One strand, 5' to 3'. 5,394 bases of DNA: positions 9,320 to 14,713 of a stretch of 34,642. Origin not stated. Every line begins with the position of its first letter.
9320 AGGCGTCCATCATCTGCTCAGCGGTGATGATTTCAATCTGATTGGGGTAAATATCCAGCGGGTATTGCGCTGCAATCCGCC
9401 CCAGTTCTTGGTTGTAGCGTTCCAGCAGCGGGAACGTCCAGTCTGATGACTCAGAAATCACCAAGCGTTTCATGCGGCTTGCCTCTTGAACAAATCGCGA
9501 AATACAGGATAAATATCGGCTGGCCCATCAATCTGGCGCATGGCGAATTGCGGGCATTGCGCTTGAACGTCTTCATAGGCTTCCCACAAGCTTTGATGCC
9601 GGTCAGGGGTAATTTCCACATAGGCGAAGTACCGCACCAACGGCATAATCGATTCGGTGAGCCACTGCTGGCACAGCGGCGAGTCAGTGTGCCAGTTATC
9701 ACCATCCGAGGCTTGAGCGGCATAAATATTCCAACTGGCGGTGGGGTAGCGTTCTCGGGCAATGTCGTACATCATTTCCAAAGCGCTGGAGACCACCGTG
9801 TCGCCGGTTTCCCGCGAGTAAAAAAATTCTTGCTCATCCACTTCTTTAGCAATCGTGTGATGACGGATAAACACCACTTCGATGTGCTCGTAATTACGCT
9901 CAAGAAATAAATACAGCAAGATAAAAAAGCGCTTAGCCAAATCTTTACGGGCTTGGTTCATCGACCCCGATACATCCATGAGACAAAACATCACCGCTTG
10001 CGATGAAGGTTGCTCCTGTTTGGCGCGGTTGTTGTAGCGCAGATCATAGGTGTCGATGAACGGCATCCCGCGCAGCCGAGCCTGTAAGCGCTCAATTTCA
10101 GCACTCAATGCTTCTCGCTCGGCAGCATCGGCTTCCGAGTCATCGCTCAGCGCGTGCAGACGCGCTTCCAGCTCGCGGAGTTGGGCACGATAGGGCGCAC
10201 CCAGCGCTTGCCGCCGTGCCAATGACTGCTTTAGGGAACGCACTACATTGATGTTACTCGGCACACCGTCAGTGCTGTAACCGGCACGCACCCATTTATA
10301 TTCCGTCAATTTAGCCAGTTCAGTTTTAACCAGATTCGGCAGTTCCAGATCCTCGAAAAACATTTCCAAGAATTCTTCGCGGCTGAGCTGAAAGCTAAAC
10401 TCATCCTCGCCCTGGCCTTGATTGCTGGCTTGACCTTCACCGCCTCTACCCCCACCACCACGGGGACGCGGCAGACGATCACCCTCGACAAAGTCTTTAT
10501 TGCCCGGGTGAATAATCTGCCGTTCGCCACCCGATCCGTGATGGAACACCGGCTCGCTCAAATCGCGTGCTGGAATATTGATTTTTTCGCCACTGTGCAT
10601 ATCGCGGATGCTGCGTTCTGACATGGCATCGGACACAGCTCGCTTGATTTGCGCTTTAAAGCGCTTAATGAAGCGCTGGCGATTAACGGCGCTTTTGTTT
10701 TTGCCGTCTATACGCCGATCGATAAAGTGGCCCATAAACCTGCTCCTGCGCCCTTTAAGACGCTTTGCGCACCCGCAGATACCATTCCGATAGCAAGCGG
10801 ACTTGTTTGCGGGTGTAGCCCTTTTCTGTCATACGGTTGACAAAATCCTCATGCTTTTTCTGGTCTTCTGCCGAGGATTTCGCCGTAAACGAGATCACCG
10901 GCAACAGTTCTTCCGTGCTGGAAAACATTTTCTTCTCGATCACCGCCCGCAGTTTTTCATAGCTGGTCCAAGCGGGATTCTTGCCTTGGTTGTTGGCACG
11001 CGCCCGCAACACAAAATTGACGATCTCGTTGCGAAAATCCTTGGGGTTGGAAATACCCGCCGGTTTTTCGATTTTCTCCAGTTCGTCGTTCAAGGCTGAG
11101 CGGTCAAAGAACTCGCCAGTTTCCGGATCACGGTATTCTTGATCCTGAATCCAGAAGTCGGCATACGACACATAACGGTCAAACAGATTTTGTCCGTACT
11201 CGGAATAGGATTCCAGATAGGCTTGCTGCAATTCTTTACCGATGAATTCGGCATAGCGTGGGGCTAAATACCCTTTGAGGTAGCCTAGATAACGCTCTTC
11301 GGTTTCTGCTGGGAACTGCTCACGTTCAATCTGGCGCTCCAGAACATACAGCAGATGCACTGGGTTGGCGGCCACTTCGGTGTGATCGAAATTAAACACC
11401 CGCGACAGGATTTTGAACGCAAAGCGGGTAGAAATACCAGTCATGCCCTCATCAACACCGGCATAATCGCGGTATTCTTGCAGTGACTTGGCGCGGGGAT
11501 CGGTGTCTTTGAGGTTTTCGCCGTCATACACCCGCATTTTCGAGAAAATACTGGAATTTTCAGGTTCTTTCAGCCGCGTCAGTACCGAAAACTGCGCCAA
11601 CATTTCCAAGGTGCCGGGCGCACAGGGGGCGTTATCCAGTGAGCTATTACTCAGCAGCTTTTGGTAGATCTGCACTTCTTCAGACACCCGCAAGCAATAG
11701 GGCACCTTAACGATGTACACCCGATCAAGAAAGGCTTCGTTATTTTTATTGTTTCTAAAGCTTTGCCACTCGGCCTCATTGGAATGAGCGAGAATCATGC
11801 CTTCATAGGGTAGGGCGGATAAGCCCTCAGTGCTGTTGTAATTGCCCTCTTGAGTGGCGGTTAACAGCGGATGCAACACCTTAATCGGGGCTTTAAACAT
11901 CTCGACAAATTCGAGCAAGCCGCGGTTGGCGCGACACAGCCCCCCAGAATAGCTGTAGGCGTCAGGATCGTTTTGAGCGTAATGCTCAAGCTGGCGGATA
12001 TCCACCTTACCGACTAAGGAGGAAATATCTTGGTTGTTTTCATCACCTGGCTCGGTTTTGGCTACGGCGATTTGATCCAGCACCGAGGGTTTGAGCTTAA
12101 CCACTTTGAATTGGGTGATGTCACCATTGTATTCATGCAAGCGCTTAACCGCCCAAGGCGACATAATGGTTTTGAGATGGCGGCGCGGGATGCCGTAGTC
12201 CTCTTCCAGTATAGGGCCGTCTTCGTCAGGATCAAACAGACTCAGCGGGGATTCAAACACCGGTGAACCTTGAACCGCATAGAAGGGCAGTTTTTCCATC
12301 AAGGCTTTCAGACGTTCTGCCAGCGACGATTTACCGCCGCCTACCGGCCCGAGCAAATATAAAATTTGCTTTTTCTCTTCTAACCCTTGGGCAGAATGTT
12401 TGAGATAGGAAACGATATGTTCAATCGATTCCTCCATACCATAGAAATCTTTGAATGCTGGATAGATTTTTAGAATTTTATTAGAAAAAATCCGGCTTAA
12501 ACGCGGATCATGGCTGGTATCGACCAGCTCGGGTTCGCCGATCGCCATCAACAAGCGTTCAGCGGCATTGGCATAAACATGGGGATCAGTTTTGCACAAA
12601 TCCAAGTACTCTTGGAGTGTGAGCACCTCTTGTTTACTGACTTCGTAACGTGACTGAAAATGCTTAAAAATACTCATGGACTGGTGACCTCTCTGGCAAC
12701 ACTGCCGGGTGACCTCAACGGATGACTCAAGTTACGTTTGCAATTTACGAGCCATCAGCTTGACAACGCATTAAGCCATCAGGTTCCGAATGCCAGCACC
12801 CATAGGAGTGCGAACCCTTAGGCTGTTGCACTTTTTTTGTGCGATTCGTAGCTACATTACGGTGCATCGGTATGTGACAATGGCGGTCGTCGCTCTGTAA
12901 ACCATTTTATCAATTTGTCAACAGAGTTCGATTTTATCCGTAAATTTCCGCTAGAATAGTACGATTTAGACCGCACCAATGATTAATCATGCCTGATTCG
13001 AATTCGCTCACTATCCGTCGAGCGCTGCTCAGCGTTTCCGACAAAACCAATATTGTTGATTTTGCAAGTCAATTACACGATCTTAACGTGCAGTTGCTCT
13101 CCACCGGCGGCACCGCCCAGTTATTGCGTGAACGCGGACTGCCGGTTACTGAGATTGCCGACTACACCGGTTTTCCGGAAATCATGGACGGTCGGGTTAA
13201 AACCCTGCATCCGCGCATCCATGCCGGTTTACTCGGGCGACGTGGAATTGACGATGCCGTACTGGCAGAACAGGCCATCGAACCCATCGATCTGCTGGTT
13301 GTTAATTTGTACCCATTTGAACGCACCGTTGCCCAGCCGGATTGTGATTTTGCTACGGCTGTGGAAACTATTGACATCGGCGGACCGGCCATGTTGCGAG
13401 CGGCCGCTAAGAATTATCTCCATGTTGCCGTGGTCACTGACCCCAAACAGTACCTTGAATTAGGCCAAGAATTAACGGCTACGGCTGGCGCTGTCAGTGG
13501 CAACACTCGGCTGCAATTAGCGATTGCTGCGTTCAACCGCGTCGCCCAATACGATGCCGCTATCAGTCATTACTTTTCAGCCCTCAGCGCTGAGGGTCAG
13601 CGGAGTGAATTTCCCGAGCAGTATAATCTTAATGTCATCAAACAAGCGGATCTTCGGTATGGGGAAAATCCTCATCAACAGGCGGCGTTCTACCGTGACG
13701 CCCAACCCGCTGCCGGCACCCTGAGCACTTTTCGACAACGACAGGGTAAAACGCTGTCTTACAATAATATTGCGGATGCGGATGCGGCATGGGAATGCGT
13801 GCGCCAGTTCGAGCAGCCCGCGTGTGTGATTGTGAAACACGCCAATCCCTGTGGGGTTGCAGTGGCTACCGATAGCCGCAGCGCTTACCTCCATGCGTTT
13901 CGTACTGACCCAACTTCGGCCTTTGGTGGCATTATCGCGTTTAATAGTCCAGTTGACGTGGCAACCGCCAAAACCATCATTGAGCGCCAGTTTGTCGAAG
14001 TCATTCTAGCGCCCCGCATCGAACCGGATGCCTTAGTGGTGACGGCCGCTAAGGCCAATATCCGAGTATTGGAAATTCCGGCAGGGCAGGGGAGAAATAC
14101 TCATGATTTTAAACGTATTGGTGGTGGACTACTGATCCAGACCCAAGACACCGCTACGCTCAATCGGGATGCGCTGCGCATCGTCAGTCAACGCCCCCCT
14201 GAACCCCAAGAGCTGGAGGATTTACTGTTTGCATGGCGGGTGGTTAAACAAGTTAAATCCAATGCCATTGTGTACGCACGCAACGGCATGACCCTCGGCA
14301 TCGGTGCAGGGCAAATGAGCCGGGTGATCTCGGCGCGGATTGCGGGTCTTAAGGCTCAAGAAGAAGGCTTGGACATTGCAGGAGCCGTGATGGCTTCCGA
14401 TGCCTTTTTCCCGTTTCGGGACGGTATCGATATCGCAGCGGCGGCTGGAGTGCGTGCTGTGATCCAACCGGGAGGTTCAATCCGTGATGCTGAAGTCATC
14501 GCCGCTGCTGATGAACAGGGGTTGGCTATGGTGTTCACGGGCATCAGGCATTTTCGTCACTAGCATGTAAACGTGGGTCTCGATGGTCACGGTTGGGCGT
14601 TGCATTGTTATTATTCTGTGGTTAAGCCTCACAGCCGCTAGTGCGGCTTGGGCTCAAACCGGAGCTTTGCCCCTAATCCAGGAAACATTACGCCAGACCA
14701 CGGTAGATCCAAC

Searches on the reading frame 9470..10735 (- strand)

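Call 9: search_protein_families(library=ncbifam, proteins=[window:9470-10735:-], max_evalue=1e-8)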
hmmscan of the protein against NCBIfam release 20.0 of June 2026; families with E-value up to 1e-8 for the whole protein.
window:9470-10735:- (421 aa): 6 families
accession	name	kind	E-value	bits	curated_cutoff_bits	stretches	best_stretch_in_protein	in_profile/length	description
NF003708.0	PRK05325.1-3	equivalog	1.1e-209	696.7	466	1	1-420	1-421/423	hypothetical protein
NF003707.0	PRK05325.1-2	equivalog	1.2e-197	657.2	396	1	1-420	1-423/428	hypothetical protein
TIGR02877.1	spore_yhbH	equivalog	8.2e-69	232.5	467.95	1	12-416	11-371/371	sporulation protein YhbH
NF003711.0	PRK05325.2-3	equivalog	2.4e-49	168.6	388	2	230-415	177-364/369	hypothetical protein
NF003713.0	PRK05325.2-5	equivalog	5.7e-26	91.5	467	1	203-390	223-405/441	hypothetical protein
NF003712.0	PRK05325.2-4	equivalog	4.4e-17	61.8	421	1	237-378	255-394/446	hypothetical protein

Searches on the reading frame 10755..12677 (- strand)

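Call 10: search_protein_families(library=ncbifam, proteins=[window:10755-12677:-], max_evalue=0.00001)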
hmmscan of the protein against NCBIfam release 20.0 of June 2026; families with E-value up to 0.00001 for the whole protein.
window:10755-12677:- (640 aa): 1 family
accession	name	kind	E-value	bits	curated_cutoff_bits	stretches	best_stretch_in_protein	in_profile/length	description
NF011999.0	PRK15455.1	equivalog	0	1283.3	576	1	1-640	1-644/644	PrkA family serine protein kinase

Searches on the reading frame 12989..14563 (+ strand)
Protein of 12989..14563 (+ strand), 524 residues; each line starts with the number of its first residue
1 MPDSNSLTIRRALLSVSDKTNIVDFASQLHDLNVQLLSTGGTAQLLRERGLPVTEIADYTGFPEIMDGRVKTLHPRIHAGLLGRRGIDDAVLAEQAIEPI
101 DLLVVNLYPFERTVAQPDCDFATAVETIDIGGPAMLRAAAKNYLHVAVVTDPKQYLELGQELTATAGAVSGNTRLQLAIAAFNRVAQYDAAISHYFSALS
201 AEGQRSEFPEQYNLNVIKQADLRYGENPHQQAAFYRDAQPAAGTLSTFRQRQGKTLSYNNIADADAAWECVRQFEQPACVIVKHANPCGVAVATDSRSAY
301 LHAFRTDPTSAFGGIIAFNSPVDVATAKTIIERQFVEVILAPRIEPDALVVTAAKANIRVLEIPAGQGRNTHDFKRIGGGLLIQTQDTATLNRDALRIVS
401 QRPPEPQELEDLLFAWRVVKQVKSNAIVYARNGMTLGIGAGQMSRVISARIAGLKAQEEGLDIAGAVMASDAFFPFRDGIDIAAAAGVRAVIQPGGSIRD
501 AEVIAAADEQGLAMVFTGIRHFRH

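Call 10: search_protein_families(library=ncbifam, proteins=[window:12989-14563:+], max_evalue=0.00001)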
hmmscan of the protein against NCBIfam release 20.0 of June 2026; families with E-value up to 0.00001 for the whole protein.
window:12989-14563:+ (524 aa): 3 families
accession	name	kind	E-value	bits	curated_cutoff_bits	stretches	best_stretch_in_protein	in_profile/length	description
NF002049.0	PRK00881.1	equivalog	1.9e-229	762.7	402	1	8-524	4-510/510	bifunctional phosphoribosylaminoimidazolecarboxamide formyltransferase/IMP cyclohydrolase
TIGR00355.1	purH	equivalog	5.1e-220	731.6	528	1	10-524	1-511/511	bifunctional phosphoribosylaminoimidazolecarboxamide formyltransferase/IMP cyclohydrolase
NF005492.0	PRK07106.1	equivalog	1.3e-48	165.9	415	2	218-458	2-262/390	phosphoribosylaminoimidazolecarboxamide formyltransferase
